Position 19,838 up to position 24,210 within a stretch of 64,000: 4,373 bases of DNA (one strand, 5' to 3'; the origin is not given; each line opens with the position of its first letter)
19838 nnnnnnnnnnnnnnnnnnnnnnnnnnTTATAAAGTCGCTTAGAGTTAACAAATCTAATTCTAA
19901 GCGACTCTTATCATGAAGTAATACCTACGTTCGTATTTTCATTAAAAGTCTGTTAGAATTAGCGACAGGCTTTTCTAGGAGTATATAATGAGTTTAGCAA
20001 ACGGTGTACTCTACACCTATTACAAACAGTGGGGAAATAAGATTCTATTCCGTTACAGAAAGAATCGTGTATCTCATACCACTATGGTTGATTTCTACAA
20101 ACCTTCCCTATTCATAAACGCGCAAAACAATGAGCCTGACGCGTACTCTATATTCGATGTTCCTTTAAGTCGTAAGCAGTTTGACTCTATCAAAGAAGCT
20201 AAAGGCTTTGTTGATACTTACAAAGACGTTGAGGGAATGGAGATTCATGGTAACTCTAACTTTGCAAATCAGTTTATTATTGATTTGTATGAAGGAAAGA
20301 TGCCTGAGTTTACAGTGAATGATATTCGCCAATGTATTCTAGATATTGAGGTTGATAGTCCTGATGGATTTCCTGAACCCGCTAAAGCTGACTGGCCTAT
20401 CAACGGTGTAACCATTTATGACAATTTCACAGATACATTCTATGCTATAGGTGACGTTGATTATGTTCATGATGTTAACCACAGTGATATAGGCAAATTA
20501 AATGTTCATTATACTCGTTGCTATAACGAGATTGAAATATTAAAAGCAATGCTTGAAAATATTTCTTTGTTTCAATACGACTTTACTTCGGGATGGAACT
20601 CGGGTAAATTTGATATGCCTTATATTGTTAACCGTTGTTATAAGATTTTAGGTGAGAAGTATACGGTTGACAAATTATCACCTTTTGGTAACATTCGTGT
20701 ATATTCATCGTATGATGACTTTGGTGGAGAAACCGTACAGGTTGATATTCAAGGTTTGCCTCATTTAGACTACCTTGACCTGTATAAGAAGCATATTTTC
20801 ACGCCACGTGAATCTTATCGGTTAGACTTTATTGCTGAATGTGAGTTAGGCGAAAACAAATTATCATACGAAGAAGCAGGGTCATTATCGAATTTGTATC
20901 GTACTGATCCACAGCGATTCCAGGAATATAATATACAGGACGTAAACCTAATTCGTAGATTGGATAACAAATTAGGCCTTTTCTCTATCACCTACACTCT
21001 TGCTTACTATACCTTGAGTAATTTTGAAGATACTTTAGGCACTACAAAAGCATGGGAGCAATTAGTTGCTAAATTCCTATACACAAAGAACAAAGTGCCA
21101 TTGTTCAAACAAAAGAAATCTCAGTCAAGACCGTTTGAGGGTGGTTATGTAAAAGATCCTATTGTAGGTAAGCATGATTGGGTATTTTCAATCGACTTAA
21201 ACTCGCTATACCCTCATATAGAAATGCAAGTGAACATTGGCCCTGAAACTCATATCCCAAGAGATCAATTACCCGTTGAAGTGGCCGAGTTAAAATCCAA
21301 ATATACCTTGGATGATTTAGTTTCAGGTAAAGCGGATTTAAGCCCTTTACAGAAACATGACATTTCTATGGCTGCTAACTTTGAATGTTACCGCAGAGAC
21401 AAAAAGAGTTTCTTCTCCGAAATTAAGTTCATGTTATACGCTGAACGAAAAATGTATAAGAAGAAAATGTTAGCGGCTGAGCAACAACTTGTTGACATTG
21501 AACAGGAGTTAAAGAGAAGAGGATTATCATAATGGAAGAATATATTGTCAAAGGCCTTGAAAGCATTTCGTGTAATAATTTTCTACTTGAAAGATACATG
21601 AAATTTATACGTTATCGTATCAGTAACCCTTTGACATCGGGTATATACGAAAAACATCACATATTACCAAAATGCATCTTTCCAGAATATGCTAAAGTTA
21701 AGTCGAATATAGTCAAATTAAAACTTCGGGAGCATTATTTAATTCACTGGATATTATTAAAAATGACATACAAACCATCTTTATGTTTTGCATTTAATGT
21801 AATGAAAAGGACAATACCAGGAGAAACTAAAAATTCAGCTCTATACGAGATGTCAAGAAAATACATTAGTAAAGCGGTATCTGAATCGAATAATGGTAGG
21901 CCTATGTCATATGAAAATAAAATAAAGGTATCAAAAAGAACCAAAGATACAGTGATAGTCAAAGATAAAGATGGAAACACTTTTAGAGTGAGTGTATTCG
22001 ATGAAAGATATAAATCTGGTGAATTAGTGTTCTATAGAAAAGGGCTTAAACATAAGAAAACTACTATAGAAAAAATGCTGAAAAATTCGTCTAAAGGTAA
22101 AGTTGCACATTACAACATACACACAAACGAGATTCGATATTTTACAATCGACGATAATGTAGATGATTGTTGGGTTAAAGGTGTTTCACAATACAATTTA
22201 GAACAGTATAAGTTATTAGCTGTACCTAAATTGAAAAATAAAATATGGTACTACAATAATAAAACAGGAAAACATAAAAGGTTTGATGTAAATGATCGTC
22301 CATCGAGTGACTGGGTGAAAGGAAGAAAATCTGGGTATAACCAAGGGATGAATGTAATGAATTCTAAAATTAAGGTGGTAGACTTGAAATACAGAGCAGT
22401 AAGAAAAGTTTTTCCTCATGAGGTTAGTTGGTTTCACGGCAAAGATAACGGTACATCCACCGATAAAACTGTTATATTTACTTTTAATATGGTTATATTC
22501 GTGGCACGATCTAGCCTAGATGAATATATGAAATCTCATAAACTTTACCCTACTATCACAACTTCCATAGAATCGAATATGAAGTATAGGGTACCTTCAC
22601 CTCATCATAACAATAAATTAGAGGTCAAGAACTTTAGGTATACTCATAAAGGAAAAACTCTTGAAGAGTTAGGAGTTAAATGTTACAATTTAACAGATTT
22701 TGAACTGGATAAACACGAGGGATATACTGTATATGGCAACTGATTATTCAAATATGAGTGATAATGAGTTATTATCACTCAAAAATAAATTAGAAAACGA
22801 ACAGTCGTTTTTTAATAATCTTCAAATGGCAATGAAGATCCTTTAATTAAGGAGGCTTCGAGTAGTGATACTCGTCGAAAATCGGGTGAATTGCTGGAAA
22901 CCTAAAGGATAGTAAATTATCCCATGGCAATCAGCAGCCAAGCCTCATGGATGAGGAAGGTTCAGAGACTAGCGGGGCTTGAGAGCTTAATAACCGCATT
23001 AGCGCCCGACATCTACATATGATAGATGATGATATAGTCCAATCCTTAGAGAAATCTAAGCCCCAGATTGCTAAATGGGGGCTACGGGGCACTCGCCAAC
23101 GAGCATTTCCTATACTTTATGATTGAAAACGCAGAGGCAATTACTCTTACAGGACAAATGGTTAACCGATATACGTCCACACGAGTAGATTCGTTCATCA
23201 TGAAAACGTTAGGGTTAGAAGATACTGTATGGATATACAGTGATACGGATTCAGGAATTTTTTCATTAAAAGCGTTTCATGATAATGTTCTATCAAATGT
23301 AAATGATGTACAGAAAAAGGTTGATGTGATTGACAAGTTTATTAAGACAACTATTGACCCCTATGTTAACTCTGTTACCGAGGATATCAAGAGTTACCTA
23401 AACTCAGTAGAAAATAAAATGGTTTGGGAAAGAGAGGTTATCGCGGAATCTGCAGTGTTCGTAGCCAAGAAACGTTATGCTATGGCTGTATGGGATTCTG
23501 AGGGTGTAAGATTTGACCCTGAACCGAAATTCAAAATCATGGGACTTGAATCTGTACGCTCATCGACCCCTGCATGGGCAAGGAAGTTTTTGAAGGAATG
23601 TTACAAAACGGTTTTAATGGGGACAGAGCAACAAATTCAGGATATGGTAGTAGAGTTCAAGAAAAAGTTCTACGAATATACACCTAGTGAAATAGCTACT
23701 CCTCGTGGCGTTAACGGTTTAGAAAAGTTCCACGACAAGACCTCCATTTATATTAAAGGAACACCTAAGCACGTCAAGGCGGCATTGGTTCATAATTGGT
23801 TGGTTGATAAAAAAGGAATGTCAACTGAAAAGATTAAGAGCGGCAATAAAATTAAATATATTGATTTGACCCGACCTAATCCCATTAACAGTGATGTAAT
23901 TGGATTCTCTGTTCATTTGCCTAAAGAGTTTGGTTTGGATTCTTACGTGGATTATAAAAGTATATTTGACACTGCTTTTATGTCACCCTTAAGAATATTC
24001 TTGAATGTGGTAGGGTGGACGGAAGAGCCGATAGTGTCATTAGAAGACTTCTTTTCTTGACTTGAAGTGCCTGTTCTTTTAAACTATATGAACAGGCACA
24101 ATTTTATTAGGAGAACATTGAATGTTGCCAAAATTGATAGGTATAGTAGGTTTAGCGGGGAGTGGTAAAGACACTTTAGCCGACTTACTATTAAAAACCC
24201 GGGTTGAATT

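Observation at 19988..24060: Group I intron with HNH endonuclease in the DNA polymerase gene, inserted just upstream of motif B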

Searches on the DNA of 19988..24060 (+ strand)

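Call 5: search_dna_similar(query=window:19988-24060:+, collection=phages, mode=near, max_rows=25)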
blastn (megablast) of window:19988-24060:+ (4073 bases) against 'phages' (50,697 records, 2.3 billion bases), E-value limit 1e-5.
No match.

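Call 10: search_rna_families(source=window, start=21300, end=23200, threshold=evalue, max_evalue=10)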
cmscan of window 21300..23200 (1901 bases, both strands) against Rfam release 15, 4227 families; matches with E-value up to 10: 6.
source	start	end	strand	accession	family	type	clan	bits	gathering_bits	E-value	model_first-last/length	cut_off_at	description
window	22834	23061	+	RF00028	Intron_gpI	Intron;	-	101.8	50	9.2e-27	1-253/253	no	Group I catalytic intron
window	22939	23042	+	RF01866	ceN33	Gene; snRNA; snoRNA; CD-box;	-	17.4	75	1.7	1-118/118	no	C. elegans snoRNA ceN33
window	21403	21465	-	RF02777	OppA_thermometer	Cis-reg; thermoregulator;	-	17.1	290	0.093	1-304/304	no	OppA 5' UTR thermometer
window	21355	21428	+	RF02823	LPR69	Gene; sRNA;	-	16.5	40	2.4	1-82/82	no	Legionella RNA 69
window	22710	22814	+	RF01209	snR76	Gene; snRNA; snoRNA; CD-box;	CL00071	15.6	55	8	1-101/101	no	Small nucleolar RNA snR76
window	23024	23076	+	RF01130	sR46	Gene; snRNA; snoRNA; CD-box;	-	12.7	50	8.6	1-56/56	no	Small nucleolar RNA sR46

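Call 21: search_dna_similar(query=window:22733-23200:+, collection=phages, mode=distant, max_rows=40, max_evalue=0.001)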
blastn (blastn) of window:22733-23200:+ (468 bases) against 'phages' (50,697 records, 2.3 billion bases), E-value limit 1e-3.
Records with a match: 97; places in all: 100; records where one place covers at least 80% of the query: 0.
Best place of each record, by identity: 80-90% 4; 60-80% 93.
By first word of the organism name: Salmonella 22; Escherichia 21; Bacillus 10; Synechococcus 8; Pseudoalteromonas 6; uncultured 6; Vibrio 5; Pseudomonas 4; Shewanella 2; Campylobacter 2; and 10 more.
By host as written in the record: - 18; Escherichia coli 14; Salmonella enterica subsp. enterica serovar Shubra 5; Salmonella paratyphi 3; Vibrio splendidus 2; Pseudoalteromonas sp. 2; Synechococcus sp. KCZYC6 2; Synechococcus sp. SynWH7803 2; and 35 more.
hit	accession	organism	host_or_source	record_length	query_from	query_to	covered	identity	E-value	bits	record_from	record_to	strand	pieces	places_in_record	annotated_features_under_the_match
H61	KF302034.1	Pseudoalteromonas phage HM1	Pseudoalteromonas sp. str. H71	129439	148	328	39%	76.0%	1e-26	125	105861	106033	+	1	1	record has no annotation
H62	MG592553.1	Vibrio phage 1.187.O._10N.286.49.F1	Vibrio splendidus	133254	130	315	40%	72.0%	1e-14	86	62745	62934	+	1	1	none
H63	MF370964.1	Pseudoalteromonas phage J2-1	Pseudoalteromonas sp.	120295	148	323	38%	75.3%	7e-24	117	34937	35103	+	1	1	none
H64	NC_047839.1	Pseudoalteromonas phage J2-1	Pseudoalteromonas sp.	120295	148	323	38%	75.3%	7e-24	117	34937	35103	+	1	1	none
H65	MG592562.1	Vibrio phage 1.193.O._10N.286.52.C6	Vibrio splendidus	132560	130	315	40%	70.5%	3e-10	73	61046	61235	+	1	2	none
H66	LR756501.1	uncultured phage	metagenomic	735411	145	323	38%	71.7%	1e-15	91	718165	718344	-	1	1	record has no annotation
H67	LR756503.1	uncultured phage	metagenomic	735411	145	323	38%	71.7%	1e-15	91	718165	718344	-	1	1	record has no annotation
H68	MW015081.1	Synechococcus phage S-SRM01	Synechococcus sp. KCZYC6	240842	152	314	35%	71.1%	5e-7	61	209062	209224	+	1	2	none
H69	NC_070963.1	Synechococcus phage S-SRM01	Synechococcus sp. KCZYC6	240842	152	314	35%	71.1%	5e-7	61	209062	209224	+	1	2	none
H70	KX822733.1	Pseudoalteromonas phage PH357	Pseudoalteromonas sp. BH357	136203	123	262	30%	73.5%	5e-13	82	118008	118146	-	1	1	none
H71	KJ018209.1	Shewanella sp. phage 1/4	Baltic Sea ice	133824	123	236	24%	80.9%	4e-15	89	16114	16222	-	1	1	none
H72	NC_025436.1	Shewanella sp. phage 1/4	Baltic Sea ice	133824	123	236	24%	80.9%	4e-15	89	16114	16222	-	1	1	none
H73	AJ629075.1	Cyanophage S-RSM88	Synechococcus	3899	194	314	26%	73.1%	3e-9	68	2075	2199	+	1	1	psbA: D1 protein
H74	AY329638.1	Synechococcus phage S-PM2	-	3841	194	314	26%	73.1%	3e-9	68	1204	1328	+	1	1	psbA: PsbA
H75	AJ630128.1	Synechococcus phage S-PM2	Synechococcus sp. SynWH7803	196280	194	314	26%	73.1%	3e-9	68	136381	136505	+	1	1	PsbA: photosystem II D1 protein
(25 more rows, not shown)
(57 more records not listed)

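Call 31: search_rna_families(sources=[L004, L005, L002], threshold=gathering, show_alignments=0)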
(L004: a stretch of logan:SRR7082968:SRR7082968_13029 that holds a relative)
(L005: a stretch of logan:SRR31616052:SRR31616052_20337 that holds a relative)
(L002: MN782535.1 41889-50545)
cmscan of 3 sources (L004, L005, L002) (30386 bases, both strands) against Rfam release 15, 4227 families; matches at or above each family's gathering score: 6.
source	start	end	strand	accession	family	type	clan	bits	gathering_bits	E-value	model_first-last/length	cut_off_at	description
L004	7289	7508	+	RF00028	Intron_gpI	Intron;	-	119.3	50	8e-31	1-253/253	no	Group I catalytic intron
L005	321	394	+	RF00005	tRNA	Gene; tRNA;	CL00001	63.1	29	1.2e-11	1-71/71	no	tRNA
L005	26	97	+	RF00005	tRNA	Gene; tRNA;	CL00001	61.8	29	2.7e-11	1-71/71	no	tRNA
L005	658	728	+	RF00005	tRNA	Gene; tRNA;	CL00001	60.5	29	6.2e-11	1-71/71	no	tRNA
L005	409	490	+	RF00005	tRNA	Gene; tRNA;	CL00001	56.1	29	9.9e-10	1-71/71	no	tRNA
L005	577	648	+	RF00005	tRNA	Gene; tRNA;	CL00001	52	29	1.3e-08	1-71/71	no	tRNA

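Call 40: search_rna_families(sources=[L011, L012, L050, L079, L020, L024, L031, L059], threshold=gathering)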
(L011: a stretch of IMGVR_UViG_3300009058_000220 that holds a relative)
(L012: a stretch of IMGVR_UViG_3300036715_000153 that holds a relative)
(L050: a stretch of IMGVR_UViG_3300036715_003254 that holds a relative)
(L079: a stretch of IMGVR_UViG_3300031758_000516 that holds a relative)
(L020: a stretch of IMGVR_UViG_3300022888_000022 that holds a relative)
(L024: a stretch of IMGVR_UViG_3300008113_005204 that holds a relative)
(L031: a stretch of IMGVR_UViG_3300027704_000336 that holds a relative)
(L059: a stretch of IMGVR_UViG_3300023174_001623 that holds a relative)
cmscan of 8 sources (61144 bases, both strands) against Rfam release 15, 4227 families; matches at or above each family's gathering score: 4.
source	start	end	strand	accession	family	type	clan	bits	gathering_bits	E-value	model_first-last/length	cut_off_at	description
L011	3968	4186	+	RF00028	Intron_gpI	Intron;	-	96.6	50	1e-23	1-253/253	no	Group I catalytic intron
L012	5227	5436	+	RF00028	Intron_gpI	Intron;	-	90.2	50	8.8e-22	1-253/253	no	Group I catalytic intron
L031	6584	6656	+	RF00005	tRNA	Gene; tRNA;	CL00001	68.4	29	8.3e-13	1-71/71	no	tRNA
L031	8256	8327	+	RF00005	tRNA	Gene; tRNA;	CL00001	46.2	29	1.1e-06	1-71/71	no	tRNA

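Call 61: search_rna_families(sources=[L091, L093, L162], threshold=gathering)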
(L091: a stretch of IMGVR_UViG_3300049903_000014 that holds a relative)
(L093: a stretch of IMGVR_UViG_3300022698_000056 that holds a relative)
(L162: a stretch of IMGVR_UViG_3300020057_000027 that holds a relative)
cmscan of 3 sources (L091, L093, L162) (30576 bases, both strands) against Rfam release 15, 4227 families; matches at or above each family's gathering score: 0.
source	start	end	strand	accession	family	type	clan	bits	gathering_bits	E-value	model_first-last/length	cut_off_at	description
